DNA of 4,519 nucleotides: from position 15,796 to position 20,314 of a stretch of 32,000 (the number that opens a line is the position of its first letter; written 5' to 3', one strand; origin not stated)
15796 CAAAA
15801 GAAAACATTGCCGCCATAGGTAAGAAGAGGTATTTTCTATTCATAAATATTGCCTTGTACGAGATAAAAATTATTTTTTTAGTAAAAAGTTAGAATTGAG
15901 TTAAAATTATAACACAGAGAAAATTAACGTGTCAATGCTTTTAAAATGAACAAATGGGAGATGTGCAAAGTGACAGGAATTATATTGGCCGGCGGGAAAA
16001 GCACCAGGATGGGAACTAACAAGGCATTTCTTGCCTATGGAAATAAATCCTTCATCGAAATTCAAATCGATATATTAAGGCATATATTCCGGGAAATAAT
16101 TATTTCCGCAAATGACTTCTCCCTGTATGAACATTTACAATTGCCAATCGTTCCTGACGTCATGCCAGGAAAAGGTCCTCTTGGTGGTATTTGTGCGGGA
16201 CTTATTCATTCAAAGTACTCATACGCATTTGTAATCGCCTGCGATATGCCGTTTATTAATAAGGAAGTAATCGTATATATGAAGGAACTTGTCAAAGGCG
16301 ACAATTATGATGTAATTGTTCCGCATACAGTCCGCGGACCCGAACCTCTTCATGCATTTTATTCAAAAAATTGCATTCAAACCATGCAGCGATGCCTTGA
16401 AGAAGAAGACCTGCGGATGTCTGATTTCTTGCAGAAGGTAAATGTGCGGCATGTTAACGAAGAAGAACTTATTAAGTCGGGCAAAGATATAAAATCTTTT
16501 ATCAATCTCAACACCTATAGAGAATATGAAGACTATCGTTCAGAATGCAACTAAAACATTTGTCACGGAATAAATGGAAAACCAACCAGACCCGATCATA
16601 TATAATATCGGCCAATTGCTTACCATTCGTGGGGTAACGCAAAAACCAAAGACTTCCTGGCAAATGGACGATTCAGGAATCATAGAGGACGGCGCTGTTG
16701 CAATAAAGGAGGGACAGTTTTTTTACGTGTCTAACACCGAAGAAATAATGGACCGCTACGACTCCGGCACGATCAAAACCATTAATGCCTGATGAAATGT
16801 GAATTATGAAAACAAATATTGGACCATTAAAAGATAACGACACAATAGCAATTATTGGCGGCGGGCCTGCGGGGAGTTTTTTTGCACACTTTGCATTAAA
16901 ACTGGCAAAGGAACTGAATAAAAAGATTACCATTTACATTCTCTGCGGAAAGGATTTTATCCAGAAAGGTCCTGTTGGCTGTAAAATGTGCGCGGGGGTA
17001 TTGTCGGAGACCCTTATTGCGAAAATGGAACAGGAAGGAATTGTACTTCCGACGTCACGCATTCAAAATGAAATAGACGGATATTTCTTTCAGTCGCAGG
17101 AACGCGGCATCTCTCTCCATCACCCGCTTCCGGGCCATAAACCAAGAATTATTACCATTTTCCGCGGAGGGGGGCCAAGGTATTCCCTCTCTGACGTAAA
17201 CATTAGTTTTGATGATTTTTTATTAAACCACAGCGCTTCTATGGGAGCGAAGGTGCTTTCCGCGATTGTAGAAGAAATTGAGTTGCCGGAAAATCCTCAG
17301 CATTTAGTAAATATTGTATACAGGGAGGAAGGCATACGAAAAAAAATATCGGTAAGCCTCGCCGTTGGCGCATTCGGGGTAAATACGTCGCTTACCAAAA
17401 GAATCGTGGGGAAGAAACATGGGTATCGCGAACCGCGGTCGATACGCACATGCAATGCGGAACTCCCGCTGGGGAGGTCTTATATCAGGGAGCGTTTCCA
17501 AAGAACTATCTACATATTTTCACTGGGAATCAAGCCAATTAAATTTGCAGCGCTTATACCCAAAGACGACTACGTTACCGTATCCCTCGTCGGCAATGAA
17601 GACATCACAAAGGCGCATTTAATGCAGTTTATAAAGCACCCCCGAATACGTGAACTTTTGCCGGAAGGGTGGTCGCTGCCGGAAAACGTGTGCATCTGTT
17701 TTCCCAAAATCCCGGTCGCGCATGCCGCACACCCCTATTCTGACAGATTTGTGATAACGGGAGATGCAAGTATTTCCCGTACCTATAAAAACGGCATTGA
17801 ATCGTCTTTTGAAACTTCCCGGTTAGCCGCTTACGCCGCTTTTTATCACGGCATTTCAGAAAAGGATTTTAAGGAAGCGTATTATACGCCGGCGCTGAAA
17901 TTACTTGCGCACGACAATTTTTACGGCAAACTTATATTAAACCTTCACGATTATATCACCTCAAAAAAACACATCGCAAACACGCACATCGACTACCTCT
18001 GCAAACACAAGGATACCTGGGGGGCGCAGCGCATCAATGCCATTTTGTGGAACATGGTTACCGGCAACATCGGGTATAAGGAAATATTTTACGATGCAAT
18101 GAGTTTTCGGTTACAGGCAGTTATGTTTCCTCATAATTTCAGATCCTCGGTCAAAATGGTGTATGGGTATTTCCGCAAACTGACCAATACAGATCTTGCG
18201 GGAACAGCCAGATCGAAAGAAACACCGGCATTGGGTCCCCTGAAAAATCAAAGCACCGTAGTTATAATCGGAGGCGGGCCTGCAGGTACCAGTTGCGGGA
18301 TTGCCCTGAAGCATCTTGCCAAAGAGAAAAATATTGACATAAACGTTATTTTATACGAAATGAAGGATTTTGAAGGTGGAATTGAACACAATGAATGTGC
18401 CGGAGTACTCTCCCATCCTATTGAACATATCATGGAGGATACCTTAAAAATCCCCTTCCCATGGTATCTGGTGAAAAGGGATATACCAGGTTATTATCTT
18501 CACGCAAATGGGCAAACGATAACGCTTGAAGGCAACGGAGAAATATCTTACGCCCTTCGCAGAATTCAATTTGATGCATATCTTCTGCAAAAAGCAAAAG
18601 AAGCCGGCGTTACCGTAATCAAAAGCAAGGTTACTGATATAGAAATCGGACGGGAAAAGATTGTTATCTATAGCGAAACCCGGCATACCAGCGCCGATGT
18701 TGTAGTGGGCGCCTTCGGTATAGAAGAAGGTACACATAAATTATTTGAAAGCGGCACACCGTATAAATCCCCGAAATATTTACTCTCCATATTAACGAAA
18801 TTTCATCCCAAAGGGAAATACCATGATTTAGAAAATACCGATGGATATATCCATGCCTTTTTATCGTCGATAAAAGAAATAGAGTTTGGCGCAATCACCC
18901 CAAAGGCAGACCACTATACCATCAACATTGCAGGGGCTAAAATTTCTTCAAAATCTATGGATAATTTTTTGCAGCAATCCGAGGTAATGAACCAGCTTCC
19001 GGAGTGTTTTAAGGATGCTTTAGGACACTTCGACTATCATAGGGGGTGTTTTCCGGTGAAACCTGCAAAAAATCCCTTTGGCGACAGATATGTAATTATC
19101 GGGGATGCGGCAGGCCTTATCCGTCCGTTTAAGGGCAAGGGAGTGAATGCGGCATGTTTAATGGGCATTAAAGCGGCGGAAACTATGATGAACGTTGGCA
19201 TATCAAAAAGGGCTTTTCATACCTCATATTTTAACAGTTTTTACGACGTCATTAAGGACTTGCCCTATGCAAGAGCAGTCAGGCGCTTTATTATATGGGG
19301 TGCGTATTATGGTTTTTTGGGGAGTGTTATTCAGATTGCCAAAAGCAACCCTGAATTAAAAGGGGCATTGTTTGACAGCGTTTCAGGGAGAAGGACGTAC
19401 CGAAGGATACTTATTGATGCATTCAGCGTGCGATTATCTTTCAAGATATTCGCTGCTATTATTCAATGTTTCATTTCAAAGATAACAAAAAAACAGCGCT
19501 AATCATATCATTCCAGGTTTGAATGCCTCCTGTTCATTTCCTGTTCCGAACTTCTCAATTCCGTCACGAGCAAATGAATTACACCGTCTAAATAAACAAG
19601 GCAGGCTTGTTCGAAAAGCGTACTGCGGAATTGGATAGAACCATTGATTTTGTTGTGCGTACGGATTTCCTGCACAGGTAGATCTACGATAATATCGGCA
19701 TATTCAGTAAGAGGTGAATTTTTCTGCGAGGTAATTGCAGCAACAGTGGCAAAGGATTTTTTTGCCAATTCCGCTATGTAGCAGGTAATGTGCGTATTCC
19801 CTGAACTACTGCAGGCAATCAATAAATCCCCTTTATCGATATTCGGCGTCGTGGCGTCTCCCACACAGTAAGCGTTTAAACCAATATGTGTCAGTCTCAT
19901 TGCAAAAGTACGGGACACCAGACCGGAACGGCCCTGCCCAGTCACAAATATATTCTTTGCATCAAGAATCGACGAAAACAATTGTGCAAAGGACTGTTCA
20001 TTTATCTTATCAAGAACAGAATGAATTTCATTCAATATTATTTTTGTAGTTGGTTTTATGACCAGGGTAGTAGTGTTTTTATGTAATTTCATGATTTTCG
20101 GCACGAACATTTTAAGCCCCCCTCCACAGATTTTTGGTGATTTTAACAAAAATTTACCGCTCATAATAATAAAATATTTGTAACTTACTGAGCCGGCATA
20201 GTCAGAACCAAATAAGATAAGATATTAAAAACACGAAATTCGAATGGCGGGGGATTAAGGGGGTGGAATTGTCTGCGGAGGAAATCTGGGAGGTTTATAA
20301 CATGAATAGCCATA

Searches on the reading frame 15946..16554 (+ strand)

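Call 99: search_protein_families(library=pfam, proteins=[window:15946-16554:+], max_evalue=0.00001)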
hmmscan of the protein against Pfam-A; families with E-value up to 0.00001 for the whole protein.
window:15946-16554:+ (202 aa): 1 family
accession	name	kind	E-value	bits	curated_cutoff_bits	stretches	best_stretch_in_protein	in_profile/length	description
PF12804.13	NTP_transf_3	-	5.4e-39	134.4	27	1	11-157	1-151/160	MobA-like NTP transferase domain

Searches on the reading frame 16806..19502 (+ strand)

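Call 99: search_protein_families(library=pfam, proteins=[window:16806-19502:+], max_evalue=0.00001)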
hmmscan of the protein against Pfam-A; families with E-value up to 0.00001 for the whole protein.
window:16806-19502:+ (898 aa): 3 families
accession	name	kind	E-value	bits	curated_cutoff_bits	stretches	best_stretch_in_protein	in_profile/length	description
PF07992.20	Pyr_redox_2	-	4e-09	36.7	26.1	0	484-638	2-108/291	Pyridine nucleotide-disulphide oxidoreductase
PF04820.20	Trp_halogenase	-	1e-07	31.7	21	0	577-639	148-213/458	Tryptophan halogenase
PF01266.30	DAO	-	2.2e-07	31.2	27.9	0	591-698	153-271/353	FAD dependent oxidoreductase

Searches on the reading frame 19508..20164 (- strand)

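Call 99: search_protein_families(library=pfam, proteins=[window:19508-20164:-], max_evalue=0.00001)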
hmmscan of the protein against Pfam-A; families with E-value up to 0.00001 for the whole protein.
window:19508-20164:- (218 aa): 2 families
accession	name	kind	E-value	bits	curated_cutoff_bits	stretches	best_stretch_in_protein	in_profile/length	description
PF01380.27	SIS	-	1.3e-18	67.5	25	1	66-170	2-111/131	SIS domain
PF13580.11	SIS_2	-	3.1e-06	27.7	27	0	108-146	100-138/138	SIS domain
